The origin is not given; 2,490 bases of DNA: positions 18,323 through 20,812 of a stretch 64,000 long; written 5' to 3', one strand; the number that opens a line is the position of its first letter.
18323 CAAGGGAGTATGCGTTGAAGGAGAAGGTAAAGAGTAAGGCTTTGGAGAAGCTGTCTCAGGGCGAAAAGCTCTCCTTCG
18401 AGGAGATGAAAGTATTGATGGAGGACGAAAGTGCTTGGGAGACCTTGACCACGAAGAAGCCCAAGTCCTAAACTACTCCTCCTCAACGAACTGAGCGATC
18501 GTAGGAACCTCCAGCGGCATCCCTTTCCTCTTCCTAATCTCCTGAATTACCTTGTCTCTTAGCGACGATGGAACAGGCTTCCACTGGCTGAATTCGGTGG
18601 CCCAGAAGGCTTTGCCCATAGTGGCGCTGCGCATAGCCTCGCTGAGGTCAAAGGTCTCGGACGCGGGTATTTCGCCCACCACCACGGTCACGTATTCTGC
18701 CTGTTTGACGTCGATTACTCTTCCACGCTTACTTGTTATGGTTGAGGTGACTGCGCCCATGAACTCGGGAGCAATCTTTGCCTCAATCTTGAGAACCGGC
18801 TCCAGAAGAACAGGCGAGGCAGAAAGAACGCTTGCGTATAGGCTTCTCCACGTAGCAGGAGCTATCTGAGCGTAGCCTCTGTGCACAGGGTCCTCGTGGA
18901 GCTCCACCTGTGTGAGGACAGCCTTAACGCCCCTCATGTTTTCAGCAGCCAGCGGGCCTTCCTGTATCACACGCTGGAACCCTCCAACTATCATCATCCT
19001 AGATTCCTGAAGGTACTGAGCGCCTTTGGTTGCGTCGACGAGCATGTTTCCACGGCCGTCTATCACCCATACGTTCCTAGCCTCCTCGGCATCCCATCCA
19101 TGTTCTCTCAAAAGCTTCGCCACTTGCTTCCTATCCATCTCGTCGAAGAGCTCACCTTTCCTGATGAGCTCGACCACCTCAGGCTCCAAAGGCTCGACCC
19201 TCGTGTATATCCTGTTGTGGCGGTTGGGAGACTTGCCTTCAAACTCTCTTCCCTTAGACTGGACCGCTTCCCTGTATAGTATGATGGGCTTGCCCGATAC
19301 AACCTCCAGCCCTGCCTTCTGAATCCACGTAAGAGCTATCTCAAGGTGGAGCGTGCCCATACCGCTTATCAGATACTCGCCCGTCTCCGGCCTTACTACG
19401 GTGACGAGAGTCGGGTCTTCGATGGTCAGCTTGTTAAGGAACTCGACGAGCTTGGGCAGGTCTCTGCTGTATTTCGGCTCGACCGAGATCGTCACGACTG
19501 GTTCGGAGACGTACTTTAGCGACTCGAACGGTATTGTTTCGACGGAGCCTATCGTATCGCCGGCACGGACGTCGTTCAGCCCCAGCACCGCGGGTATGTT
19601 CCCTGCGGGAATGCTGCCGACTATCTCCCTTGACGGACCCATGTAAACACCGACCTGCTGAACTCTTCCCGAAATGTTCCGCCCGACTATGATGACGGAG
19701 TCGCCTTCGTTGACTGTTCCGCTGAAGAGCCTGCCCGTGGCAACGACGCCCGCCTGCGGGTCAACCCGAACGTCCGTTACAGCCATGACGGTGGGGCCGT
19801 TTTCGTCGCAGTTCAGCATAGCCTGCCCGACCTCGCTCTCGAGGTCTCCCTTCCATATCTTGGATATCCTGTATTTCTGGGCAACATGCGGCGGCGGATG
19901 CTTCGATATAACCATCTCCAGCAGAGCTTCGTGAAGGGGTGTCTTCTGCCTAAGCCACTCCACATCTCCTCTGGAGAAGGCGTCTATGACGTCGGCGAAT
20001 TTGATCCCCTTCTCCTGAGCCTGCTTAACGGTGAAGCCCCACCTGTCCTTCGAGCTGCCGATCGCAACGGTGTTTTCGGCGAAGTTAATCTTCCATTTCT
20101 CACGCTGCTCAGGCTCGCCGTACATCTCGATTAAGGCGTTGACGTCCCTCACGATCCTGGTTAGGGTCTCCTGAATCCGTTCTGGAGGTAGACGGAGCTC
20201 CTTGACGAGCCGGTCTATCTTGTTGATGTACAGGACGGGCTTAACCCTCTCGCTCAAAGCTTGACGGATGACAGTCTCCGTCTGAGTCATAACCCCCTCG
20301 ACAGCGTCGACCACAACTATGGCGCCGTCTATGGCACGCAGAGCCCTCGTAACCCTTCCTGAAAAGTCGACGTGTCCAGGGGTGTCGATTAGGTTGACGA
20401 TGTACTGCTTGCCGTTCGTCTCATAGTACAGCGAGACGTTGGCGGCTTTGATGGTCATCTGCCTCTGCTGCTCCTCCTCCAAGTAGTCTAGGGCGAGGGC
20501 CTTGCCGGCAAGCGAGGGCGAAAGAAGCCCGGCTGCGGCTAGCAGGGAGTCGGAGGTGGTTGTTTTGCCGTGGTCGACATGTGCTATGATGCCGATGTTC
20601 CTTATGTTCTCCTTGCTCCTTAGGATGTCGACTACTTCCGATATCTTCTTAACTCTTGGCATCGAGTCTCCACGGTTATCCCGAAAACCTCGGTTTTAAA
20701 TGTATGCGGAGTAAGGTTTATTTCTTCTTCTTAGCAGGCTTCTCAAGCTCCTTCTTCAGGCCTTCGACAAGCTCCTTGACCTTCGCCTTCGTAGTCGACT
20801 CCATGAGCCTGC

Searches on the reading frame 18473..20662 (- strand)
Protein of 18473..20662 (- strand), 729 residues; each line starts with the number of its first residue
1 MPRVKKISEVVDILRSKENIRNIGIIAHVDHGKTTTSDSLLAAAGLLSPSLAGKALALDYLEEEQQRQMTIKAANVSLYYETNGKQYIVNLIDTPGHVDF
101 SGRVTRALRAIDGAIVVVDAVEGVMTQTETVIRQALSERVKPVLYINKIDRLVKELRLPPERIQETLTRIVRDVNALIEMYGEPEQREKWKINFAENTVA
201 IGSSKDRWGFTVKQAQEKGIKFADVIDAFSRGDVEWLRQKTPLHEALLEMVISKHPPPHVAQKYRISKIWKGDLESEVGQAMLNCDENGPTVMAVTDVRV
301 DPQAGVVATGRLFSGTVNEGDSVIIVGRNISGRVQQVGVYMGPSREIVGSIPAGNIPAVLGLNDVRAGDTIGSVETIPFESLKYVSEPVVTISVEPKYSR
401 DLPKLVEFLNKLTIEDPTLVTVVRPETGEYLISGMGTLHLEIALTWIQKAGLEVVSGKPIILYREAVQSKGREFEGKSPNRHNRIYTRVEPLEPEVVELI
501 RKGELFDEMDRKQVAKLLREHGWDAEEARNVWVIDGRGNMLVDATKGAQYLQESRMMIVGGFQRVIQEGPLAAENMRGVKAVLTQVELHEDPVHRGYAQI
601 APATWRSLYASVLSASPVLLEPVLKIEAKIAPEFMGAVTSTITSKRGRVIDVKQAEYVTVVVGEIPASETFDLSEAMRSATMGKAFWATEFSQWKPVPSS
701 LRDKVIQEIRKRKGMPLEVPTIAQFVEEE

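Call 42: find_encoding_contigs(protein=window:18473-20662:-, flank=10000, max_places=1)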
Protein window:18473-20662:- (729 aa): 9 contigs read that carry it; 1 place shown.
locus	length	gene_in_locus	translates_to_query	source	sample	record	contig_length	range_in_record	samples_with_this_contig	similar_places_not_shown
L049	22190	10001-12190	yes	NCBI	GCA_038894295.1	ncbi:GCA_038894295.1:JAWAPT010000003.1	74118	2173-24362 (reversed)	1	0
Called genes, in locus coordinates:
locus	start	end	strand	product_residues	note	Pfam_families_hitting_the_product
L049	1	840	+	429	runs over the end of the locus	PF01336:tRNA_anti-codon, PF00152:tRNA-synt_2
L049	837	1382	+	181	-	PF05175:MTS, PF08241:Methyltransf_11, PF08242:Methyltransf_12, PF13649:Methyltransf_25, PF13847:Methyltransf_31 (weak)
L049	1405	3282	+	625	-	PF00324:AA_permease, PF13520:AA_permease_2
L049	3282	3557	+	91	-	PF22482:AsnC_trans_reg_3, PF01037:AsnC_trans_reg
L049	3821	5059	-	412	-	PF03453:MoeA_N, PF00994:MoCF_biosynth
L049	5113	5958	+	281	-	PF02625:XdhC_CoxI, PF13478:XdhC_C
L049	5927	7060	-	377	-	PF05762:VWA_CoxE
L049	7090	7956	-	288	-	PF13191:AAA_16 (faint), PF13401:AAA_22 (weak), PF00004:AAA, PF07726:AAA_3 (faint), PF07728:AAA_5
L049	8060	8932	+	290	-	PF00941:FAD_binding_5, PF03450:CO_deh_flav_C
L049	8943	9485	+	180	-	PF00111:Fer2 (faint), PF01799:Fer2_2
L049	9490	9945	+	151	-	PF10604:Polyketide_cyc2, PF06240:COXG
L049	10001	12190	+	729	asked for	PF00009:GTP_EFTU, PF22042:EF-G_D2, PF03144:GTP_EFTU_D2, PF14492:EFG_III, PF03764:EFG_IV, PF00679:EFG_C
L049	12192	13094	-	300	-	PF23435:DUF7121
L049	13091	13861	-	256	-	PF03029:ATP_bind_1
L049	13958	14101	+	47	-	-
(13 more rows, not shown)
